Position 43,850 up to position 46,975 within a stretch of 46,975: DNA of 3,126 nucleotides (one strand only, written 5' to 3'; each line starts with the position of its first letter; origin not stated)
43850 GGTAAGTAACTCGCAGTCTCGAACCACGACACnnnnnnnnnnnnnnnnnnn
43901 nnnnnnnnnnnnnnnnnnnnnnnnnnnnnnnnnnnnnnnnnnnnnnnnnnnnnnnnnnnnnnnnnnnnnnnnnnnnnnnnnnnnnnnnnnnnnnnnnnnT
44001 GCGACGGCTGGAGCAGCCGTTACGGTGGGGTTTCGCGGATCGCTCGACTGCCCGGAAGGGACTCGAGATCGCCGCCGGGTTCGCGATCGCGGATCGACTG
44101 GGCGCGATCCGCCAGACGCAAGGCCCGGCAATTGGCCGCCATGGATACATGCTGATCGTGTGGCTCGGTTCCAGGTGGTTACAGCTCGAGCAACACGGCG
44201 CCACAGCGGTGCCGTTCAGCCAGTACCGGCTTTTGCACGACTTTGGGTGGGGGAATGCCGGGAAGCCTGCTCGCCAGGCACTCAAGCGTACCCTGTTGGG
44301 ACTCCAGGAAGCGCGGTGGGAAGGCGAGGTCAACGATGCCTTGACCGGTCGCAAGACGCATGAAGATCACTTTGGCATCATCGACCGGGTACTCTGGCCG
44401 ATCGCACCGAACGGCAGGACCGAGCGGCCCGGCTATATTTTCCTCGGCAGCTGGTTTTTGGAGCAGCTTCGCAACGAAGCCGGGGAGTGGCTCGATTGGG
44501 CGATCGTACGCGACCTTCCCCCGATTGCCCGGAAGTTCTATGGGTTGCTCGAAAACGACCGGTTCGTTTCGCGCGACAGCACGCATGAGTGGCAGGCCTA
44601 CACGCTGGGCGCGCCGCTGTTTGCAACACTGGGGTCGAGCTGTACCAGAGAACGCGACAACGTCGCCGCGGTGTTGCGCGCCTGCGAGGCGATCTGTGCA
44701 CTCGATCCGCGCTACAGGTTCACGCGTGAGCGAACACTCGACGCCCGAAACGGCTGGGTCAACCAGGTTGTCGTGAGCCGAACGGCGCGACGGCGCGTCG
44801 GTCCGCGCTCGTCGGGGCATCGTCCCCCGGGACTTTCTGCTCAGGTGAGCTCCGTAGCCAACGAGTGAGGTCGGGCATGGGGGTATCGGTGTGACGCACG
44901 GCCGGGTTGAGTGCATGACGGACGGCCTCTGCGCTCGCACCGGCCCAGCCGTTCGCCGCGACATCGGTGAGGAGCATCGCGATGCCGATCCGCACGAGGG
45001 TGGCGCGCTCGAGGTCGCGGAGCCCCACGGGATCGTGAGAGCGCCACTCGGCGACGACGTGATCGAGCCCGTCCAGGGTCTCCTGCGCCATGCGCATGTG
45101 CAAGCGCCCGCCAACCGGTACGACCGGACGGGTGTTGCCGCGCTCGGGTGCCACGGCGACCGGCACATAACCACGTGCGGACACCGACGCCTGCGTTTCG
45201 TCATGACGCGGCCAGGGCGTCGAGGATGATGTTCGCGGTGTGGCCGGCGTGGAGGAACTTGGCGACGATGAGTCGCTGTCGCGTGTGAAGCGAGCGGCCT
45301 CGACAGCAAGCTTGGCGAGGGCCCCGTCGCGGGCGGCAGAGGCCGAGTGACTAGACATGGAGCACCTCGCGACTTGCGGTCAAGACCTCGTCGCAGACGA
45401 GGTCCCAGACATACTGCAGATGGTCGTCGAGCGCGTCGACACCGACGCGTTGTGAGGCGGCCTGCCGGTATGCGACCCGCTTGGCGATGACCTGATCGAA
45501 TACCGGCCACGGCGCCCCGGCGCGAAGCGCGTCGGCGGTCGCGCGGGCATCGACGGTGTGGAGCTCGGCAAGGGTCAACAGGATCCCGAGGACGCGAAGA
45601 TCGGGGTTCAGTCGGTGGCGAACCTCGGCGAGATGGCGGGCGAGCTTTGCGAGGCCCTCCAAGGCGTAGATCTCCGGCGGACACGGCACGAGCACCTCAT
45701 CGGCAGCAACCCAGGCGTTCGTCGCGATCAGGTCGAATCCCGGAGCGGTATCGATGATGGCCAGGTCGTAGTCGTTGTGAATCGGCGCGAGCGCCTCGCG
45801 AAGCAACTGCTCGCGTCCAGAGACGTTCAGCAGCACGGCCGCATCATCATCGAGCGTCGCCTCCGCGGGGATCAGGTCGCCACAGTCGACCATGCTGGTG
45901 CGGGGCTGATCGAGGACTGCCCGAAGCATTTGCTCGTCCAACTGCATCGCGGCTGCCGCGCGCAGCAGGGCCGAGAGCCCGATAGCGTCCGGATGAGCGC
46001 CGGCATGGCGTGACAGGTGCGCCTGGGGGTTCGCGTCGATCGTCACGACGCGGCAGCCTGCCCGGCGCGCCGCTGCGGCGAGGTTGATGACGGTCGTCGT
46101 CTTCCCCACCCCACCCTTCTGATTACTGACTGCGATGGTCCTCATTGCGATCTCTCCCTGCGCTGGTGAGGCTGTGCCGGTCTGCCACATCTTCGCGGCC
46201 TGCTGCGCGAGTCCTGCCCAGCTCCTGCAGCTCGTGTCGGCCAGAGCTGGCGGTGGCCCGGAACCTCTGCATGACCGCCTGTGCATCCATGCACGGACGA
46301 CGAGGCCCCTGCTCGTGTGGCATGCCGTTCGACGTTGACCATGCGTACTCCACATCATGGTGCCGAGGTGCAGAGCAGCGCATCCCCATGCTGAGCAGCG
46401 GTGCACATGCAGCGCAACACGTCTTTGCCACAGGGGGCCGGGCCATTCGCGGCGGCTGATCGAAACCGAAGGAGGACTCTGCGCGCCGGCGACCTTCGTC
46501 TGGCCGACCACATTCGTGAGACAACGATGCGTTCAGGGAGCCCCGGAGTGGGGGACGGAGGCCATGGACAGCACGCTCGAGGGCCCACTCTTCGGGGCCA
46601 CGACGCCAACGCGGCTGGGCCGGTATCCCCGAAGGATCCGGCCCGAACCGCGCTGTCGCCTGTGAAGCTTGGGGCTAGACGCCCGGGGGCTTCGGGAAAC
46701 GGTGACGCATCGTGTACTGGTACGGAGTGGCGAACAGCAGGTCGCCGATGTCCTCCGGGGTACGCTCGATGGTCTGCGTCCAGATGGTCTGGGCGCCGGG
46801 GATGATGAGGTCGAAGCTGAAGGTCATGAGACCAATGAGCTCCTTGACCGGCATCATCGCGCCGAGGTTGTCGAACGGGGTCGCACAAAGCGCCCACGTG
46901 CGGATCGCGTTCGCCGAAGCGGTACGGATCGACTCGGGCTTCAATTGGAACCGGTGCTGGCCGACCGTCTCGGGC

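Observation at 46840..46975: Window ends are a 136-nt direct repeat with 3 clustered synonymous differences, so the sequence closes into a ~46,839-bp circle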

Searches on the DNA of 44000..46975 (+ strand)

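Call 6: search_dna_similar(query=window:44000-46975:+, collection=plasmids, mode=near, max_rows=20)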
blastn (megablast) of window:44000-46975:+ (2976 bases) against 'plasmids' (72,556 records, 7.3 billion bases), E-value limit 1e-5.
No match.
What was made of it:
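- Tried and rejected: Megablast of 44000-46975 against PLSDB found nothing (call 6).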

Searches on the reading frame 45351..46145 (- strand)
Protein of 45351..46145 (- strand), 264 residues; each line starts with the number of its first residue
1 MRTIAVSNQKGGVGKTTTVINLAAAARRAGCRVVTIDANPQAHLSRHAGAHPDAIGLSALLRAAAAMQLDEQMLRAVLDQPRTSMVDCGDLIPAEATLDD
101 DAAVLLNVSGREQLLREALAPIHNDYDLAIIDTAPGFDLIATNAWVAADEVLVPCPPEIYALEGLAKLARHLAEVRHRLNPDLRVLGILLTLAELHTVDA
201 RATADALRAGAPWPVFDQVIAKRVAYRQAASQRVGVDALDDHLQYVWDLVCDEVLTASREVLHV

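Call 45: search_protein_families(library=ncbifam, proteins=[window:45351-46145:-], max_evalue=0.01)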
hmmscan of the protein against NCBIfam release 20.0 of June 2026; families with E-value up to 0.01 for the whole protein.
window:45351-46145:- (264 aa): 23 families
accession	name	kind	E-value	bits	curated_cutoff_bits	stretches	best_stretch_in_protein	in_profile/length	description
NF041546.1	ParA_partition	equivalog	7.5e-31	107.3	180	2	104-232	54-180/203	ParA family partition ATPase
TIGR03453.1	partition_RepA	equivalog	1.6e-19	70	348.45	1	2-169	105-278/387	plasmid partitioning protein RepA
TIGR03371.1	cellulose_yhjQ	equivalog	1.2e-14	54.4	157.85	1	1-174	1-163/246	cellulose biosynthesis protein BcsQ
NF010443.0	PRK13869.1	subfamily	1.2e-13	50.7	446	1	2-167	122-293/405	plasmid-partitioning protein RepA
NF010259.0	PRK13705.1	equivalog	8.4e-13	48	725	2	113-165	222-274/388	plasmid-partitioning protein SopA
TIGR01969.1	minD_arch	subfamily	4.1e-12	45.8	201.75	1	2-169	1-152/251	cell division ATPase MinD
NF041283.1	PrgP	equivalog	6.9e-12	45.3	400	1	2-250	3-250/297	ParA superfamily DNA segregation protein PrgP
TIGR01968.1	minD_bact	equivalog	2.2e-10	40.3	212.9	1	3-38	3-38/261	septum site-determining protein MinD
NF047398.1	AAA_KGGVGR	domain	1.9e-07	31.6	90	1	2-172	3-189/190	KGGVGR-motif variant AAA ATPase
TIGR01007.1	eps_fam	subfamily_domain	2.4e-07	30.5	108.05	1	2-135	18-137/204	polysaccharide biosynthesis tyrosine autokinase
NF008669.0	PRK11670.1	equivalog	7e-06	25.2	348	1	3-39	109-145/369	iron-sulfur cluster carrier protein ApbC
NF009701.0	PRK13230.1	subfamily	7.2e-06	25.2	350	1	1-63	1-62/291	nitrogenase reductase-like protein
NF008079.0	PRK10818.1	equivalog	1.6e-05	24.4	508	1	2-163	3-151/270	septum site-determining protein MinD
NF033200.1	F430_CfbC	exception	4.4e-05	23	402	1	4-46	3-44/260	Ni-sirohydrochlorin a,c-diamide reductive cyclase ATP-dependent reductase subunit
TIGR01281.1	DPOR_bchL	equivalog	5.3e-05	22.7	345.15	1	9-42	7-40/268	ferredoxin:protochlorophyllide reductase (ATP-dependent) iron-sulfur ATP-binding protein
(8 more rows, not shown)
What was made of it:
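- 45351..46145 (-): parA partition ATPase (264 aa from the internal ATG). NCBIfam ParA_partition 7.5e-31, below its curated cut-off (call 45).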

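Call 46: search_protein_families(library=phrogs, proteins=[window:45351-46145:-], max_evalue=0.001)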
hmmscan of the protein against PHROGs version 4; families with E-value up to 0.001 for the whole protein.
window:45351-46145:- (264 aa): 1 family
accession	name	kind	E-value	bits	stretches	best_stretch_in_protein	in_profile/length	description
phrog_164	-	DNA, RNA and nucleotide metabolism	2.3e-51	176.3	1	1-257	224-472/500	ParA-like partition protein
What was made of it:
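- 45351..46145 (-): PHROG 164 'ParA-like partition protein' (call 46).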

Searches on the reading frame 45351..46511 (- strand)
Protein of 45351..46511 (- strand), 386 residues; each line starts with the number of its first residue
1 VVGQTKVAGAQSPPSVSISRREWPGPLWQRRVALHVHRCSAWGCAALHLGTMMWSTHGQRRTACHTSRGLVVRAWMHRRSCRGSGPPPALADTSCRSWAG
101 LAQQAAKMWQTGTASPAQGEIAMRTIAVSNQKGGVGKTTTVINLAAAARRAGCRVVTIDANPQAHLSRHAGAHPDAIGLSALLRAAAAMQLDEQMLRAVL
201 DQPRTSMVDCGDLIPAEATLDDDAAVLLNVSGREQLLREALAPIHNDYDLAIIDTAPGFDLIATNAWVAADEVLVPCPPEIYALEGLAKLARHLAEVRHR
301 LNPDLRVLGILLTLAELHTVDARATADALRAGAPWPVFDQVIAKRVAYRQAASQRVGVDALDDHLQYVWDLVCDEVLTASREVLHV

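Call 29: search_protein_families(library=pfam, proteins=[window:45351-46511:-], max_evalue=0.001)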
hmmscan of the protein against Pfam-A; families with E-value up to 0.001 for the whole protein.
window:45351-46511:- (386 aa): 6 families
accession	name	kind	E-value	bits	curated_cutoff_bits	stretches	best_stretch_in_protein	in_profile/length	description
PF13614.12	AAA_31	-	4.6e-41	141.1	27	1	123-307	1-177/177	AAA domain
PF01656.29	CbiA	-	2.3e-18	66.8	25.4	1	126-353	1-120/125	CobQ/CobB/MinD/ParA nucleotide binding domain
PF09140.17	MipZ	-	4.4e-08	33.2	20.7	1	125-172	2-50/262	ATPase MipZ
PF10609.15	ParA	-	8.6e-06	25.8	27.1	1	124-161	4-41/246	NUBPL iron-transfer P-loop NTPase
PF06564.18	CBP_BcsQ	-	0.0008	19.4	21.3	0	123-167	1-45/234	Cellulose biosynthesis protein BcsQ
PF00142.24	Fer4_NifH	-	0.00082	19.4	25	0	131-166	7-42/271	4Fe-4S iron sulfur cluster binding proteins, NifH/frxC family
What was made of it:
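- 45351..46145 (-): Pfam AAA_31 4.6e-41 and CbiA (call 29).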
